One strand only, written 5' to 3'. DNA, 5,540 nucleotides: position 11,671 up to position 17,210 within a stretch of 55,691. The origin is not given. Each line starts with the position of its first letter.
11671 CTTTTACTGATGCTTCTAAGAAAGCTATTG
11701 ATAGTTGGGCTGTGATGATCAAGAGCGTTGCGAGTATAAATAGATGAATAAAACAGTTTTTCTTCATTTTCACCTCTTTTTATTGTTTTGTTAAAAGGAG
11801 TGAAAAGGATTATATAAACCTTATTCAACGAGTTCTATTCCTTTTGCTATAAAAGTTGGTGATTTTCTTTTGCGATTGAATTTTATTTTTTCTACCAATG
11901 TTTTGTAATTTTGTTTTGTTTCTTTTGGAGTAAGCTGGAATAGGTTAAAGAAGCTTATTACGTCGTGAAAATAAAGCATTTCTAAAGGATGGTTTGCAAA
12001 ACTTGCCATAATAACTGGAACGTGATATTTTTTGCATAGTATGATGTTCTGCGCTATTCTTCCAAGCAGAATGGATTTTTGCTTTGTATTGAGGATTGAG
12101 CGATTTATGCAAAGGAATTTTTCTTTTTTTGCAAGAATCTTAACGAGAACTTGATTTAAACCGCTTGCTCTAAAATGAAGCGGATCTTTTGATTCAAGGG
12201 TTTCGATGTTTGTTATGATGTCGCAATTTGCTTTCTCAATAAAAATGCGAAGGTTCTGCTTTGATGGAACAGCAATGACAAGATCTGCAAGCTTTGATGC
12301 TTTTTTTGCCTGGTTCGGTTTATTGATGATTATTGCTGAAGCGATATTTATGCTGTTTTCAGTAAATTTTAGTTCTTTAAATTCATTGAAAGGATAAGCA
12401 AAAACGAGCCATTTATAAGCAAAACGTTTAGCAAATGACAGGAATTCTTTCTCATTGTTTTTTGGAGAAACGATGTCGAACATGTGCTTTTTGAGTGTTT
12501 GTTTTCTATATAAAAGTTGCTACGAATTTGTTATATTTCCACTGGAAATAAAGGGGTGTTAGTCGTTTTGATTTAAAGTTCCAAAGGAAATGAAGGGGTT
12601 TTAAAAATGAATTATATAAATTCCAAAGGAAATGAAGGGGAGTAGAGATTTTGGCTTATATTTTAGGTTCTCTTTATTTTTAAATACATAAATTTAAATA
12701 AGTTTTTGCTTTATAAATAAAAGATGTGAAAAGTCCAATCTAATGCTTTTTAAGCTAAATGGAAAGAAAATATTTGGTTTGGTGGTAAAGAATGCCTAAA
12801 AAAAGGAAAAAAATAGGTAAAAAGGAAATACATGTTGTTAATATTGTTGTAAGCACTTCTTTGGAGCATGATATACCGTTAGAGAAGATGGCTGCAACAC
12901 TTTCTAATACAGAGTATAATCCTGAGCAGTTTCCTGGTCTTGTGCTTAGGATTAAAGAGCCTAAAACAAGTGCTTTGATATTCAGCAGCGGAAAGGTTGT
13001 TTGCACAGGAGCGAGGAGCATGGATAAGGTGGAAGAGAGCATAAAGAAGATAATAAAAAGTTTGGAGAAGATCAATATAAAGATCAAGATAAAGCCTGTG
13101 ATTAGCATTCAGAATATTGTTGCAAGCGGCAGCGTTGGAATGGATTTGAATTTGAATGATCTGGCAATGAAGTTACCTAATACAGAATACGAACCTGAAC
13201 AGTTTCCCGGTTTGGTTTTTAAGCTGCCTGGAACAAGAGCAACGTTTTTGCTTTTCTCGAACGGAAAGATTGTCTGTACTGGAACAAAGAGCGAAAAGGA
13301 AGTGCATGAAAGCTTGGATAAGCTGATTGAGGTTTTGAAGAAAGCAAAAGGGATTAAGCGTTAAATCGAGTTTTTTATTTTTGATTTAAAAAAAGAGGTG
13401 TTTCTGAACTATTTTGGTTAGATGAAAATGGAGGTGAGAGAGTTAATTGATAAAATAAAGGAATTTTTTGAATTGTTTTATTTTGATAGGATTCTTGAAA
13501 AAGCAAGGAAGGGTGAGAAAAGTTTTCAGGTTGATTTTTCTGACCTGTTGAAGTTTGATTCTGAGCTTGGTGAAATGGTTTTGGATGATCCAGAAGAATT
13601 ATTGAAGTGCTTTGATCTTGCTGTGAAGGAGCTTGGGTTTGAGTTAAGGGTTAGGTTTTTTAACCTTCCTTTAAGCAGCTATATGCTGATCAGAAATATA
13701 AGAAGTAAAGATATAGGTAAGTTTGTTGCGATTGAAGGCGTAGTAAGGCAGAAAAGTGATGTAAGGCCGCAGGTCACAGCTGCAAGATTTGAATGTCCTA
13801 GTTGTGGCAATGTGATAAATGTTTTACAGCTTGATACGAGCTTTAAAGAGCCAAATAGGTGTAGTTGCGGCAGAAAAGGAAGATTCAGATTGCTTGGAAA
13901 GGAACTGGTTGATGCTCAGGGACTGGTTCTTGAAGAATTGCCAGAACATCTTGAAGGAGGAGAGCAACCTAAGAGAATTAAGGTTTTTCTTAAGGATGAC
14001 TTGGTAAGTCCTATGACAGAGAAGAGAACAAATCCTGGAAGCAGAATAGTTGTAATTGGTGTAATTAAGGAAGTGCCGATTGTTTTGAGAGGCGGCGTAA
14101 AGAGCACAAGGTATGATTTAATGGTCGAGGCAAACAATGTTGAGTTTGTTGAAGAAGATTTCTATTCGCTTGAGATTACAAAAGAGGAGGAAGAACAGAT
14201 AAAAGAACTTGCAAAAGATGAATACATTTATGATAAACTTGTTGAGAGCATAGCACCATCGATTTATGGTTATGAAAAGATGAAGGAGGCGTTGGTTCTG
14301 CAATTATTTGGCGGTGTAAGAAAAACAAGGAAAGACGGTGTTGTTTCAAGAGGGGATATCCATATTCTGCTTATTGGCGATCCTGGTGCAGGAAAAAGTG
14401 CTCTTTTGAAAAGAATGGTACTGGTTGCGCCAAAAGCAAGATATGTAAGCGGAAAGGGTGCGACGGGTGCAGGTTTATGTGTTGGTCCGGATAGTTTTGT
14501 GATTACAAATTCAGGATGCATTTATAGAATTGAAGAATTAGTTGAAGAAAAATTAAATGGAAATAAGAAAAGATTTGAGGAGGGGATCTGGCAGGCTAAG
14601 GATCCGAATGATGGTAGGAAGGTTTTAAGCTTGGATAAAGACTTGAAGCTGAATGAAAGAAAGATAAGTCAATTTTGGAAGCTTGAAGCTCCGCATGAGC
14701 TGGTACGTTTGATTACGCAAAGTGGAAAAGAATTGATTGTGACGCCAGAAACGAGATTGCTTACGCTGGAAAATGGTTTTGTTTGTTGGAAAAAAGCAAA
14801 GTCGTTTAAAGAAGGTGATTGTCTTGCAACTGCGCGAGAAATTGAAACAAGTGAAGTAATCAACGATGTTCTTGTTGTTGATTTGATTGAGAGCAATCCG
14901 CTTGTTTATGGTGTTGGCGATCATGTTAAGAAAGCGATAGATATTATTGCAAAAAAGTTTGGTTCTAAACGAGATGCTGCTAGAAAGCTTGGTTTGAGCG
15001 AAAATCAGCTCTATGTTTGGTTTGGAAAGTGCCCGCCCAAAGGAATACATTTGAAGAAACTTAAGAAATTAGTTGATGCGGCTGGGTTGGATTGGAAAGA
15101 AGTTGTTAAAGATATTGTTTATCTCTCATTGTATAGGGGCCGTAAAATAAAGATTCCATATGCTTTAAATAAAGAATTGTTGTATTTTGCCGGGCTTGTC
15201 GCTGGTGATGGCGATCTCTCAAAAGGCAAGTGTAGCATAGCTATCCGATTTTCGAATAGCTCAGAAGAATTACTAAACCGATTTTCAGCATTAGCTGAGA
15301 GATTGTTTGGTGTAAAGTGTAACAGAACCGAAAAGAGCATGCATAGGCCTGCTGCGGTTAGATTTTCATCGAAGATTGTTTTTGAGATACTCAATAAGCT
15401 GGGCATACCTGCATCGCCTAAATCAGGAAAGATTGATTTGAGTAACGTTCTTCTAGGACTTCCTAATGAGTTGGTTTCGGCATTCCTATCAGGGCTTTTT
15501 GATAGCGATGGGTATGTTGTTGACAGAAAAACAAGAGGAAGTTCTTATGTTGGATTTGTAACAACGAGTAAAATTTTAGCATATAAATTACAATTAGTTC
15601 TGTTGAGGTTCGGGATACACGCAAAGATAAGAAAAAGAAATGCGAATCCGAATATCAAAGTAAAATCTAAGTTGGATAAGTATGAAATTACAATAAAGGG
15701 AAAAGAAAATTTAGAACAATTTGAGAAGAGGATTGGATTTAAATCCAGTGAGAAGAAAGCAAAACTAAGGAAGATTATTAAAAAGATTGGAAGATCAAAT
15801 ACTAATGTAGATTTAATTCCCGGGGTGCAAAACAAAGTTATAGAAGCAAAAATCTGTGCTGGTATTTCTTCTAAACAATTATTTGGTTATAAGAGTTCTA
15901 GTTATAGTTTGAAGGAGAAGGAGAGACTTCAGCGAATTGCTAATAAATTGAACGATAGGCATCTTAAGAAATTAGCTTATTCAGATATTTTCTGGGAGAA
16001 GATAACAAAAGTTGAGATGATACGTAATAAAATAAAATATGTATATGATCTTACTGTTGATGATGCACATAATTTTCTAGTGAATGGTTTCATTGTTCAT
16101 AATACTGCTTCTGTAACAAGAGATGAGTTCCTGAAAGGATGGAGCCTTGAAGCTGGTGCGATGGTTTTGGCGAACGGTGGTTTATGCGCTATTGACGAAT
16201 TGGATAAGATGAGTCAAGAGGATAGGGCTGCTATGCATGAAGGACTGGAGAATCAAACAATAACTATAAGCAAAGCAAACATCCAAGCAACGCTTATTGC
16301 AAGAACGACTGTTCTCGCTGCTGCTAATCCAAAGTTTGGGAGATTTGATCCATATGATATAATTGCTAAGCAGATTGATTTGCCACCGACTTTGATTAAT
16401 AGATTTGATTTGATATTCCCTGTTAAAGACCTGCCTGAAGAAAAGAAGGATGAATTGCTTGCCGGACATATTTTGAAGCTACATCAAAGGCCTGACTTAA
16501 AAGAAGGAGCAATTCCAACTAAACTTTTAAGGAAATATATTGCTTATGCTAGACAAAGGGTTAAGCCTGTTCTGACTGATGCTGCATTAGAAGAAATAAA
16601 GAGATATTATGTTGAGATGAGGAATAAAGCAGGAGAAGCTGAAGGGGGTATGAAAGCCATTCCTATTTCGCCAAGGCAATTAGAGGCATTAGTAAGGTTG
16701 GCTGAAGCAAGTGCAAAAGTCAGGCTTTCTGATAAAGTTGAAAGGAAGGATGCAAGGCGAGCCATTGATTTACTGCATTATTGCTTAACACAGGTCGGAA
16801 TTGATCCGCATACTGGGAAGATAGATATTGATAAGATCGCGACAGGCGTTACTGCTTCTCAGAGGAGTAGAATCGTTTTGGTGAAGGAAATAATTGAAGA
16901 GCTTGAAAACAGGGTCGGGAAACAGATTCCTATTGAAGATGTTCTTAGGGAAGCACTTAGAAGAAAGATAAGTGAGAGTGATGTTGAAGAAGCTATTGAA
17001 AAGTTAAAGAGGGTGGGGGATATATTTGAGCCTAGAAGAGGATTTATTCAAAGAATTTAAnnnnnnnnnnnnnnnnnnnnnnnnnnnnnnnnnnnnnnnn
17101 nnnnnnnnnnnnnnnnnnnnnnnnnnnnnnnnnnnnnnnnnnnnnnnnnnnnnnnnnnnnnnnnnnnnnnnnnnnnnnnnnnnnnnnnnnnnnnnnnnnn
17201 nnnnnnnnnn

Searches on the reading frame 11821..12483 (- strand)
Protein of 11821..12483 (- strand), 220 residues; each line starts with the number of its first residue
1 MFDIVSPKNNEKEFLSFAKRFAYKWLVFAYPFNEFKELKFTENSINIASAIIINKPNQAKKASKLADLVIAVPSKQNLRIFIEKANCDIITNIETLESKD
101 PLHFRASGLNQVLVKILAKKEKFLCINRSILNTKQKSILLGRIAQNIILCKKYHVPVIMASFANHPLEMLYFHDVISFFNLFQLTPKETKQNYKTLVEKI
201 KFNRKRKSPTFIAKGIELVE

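Call 7: search_protein_families(library=pfam, proteins=[window:11821-12483:-])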
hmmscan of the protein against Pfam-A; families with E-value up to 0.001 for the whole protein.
window:11821-12483:- (220 aa): 1 family
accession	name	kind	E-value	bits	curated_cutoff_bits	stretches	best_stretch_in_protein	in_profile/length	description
PF01876.22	RNase_P_p30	-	1.3e-07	31.8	35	1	55-191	75-209/214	RNase P subunit p30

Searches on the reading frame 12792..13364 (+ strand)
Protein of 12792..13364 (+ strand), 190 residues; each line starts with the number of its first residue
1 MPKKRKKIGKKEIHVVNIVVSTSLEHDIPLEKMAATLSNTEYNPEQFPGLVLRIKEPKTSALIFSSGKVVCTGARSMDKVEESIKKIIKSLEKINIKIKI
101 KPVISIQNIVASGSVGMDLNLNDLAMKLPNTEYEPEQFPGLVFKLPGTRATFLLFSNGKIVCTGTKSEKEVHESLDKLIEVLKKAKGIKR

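Call 7: search_protein_families(library=pfam, proteins=[window:12792-13364:+])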
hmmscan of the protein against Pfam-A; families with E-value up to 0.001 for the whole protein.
window:12792-13364:+ (190 aa): 2 families
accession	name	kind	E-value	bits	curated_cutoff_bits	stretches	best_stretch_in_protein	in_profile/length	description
PF00352.27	TBP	-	1.5e-61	204.7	22.9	2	13-93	2-84/85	Transcription factor TFIID (or TATA-binding protein, TBP)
PF11858.14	DUF3378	-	3e-06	27.8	27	0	30-76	11-56/76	Domain of unknown function (DUF3378)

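Call 11: find_related_loci(query=window:12792-13364:+, collection=genome_contigs, flank=10000)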
Query window:12792-13364:+ (190 aa) in genome_contigs; peptide patterns used: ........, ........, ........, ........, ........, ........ (x = any residue, [..] = any of these).
600 stretches matched a pattern (row limit reached: there are more); 436 encode a relative of the query (tblastn E <= 1e-3); the best 80 are kept; 80 distinct loci.
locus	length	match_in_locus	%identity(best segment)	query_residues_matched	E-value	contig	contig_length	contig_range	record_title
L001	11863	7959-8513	85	3-187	5e-102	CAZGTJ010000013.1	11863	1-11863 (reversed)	MAG TPA_asm: uncultured Methanosarcinales archaeon isolate binchicken_co125_225 genome assembly, contig: NODE_11040_leng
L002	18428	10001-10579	86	6-187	4e-101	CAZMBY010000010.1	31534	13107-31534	MAG TPA_asm: uncultured Methanosarcinales archaeon isolate binchicken_co125_1124 genome assembly, contig: NODE_2802_leng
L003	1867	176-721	87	6-187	6e-107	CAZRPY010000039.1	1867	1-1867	MAG TPA_asm: uncultured Methanosarcinales archaeon isolate SRP178908_co1_144 genome assembly, contig: NODE_75971_length_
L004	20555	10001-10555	85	3-187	3e-101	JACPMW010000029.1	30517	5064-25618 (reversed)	MAG: Candidatus Woesearchaeota archaeon isolate NC_groundwater_559_Ag_S-0.1um_40_64 S35_SO-1_scaffold_10491, whole genom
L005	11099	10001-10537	88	9-186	6e-101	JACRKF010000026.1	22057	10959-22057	MAG: Candidatus Woesearchaeota archaeon isolate NC_groundwater_1848_Pr3_B-0.1um_32_11 SR-2_scaffold_141_1622542, whole g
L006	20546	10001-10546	87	6-187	3e-101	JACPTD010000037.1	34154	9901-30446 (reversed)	MAG: Candidatus Woesearchaeota archaeon isolate NC_groundwater_723_Ag_S-0.2um_38_8 S36_SO-2_scaffold_92432, whole genome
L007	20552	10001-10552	86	3-186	1e-100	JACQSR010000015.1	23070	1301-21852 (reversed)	MAG: Candidatus Woesearchaeota archaeon isolate NC_groundwater_1390_Ag_S-0.2um_45_88 S_p2_S4_coassembly_k141_1231906, wh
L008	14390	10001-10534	86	8-184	2e-100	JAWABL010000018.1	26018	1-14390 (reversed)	MAG: Candidatus Woesearchaeota archaeon isolate JZ-4_201808_bins_108 JZ-4_201808_bins_108_scaffold_18, whole genome shot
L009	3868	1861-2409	85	5-187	2e-101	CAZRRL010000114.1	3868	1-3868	MAG TPA_asm: uncultured Methanosarcinales archaeon isolate binchicken_co251_826 genome assembly, contig: NODE_34328_leng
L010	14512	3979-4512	89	3-184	2e-99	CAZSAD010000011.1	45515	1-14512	MAG TPA_asm: uncultured Methanosarcinales archaeon isolate SRP062349_co5_133 genome assembly, contig: NODE_171_length_45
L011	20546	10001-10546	85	6-187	3e-99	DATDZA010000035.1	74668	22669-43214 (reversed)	MAG TPA_asm: Candidatus Nanoarchaeia archaeon isolate SMAG_U8179 k141_1200192, whole genome shotgun sequence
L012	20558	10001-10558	83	1-186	2e-99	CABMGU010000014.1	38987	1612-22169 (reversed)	uncultured archaeon isolate LFW-252_3 genome assembly, contig: LFW2523_21, whole genome shotgun sequence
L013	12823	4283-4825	86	6-186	4e-99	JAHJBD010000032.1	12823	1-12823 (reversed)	MAG: Nanoarchaeota archaeon isolate Modern_marine.mb.241 Modern_marine.mb.241_k141_423641, whole genome shotgun sequence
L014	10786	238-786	85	4-186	2e-98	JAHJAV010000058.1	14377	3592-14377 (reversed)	MAG: Nanoarchaeota archaeon isolate Modern_marine.mb.228 Modern_marine.mb.228_k141_1094130, whole genome shotgun sequenc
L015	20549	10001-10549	83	5-187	2e-98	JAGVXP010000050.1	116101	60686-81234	Candidatus Woesearchaeota archaeon isolate RIFCSPHIGHO2_02_FULL_36_13 rifcsphigho2_02_scaffold_1398, whole genome shotgu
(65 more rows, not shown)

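Call 42: find_encoding_contigs(protein=window:12792-13364:+, flank=10000, max_places=4)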
Protein window:12792-13364:+ (190 aa): no gene with exactly this product is on record in the collection.

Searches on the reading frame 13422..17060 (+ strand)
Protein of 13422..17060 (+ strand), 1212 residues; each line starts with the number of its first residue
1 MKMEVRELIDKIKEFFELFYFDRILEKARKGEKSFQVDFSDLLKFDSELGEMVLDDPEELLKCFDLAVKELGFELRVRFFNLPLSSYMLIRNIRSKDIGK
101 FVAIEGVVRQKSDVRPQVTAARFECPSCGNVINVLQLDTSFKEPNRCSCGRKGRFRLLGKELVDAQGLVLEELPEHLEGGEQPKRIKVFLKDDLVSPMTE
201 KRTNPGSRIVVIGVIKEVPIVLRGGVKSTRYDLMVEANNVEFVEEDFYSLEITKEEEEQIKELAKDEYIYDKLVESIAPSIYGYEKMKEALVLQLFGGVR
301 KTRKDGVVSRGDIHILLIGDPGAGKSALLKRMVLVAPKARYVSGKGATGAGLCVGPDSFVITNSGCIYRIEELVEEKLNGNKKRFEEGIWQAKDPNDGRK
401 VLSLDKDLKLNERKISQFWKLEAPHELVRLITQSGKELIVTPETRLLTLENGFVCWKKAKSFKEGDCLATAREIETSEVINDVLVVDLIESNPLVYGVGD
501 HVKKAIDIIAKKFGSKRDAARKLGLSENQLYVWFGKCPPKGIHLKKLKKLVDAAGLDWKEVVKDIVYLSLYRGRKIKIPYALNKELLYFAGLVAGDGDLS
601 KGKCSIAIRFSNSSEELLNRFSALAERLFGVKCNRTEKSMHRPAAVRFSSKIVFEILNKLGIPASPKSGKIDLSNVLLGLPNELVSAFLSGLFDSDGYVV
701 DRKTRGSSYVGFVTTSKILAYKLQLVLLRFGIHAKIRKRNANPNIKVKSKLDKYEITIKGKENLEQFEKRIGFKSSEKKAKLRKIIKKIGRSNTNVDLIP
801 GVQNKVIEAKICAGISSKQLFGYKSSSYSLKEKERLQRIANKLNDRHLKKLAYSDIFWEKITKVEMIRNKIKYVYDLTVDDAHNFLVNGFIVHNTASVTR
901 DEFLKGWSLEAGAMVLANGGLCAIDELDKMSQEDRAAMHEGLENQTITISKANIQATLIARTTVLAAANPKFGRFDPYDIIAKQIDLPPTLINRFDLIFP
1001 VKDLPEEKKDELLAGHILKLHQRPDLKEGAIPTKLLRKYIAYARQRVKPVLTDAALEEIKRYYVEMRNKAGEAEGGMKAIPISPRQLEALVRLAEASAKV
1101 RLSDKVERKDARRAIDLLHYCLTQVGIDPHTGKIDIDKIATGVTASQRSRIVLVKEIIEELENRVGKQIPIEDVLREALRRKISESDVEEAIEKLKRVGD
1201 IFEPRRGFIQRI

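Call 7: search_protein_families(library=pfam, proteins=[window:13422-17060:+])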
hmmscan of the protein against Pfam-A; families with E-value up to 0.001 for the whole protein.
window:13422-17060:+ (1212 aa): 11 families
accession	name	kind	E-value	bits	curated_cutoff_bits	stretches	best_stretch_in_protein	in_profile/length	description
PF00493.29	MCM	-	6.1e-83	277.8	23.3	2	895-1021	98-224/224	MCM P-loop domain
PF14890.11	Intein_splicing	-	4.6e-29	101.6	35.8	1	363-894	5-155/155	Intein splicing domain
PF17855.7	MCM_lid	-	2.2e-27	95.8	27.4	1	1035-1121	2-86/87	MCM AAA-lid domain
PF14528.11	LAGLIDADG_3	-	5.6e-27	94.3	22.5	2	684-772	2-82/82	LAGLIDADG-like domain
PF17207.9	MCM_OB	-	4.7e-23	81.8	24.8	1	90-218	2-125/126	MCM OB domain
PF01078.27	Mg_chelatase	-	4.1e-11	43.1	20.3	1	908-970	96-158/207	Magnesium chelatase, subunit ChlI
PF14551.11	MCM_N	-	5e-09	36.9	24.9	1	13-75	12-76/95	MCM N-terminal domain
PF21120.3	MCM_WH_arc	-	2.7e-08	34.2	26.1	1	1151-1209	3-62/63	Archaeal MCM, winged-helix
PF05204.19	Hom_end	-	4.2e-06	27.3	21.1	0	687-766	16-92/110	Homing endonuclease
PF14527.11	LAGLIDADG_WhiA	-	7.8e-05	23.2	23.2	0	686-769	2-85/93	WhiA LAGLIDADG-like domain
PF07728.20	AAA_5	-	0.00011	22.6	22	0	888-970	27-123/139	AAA domain (dynein-related subfamily)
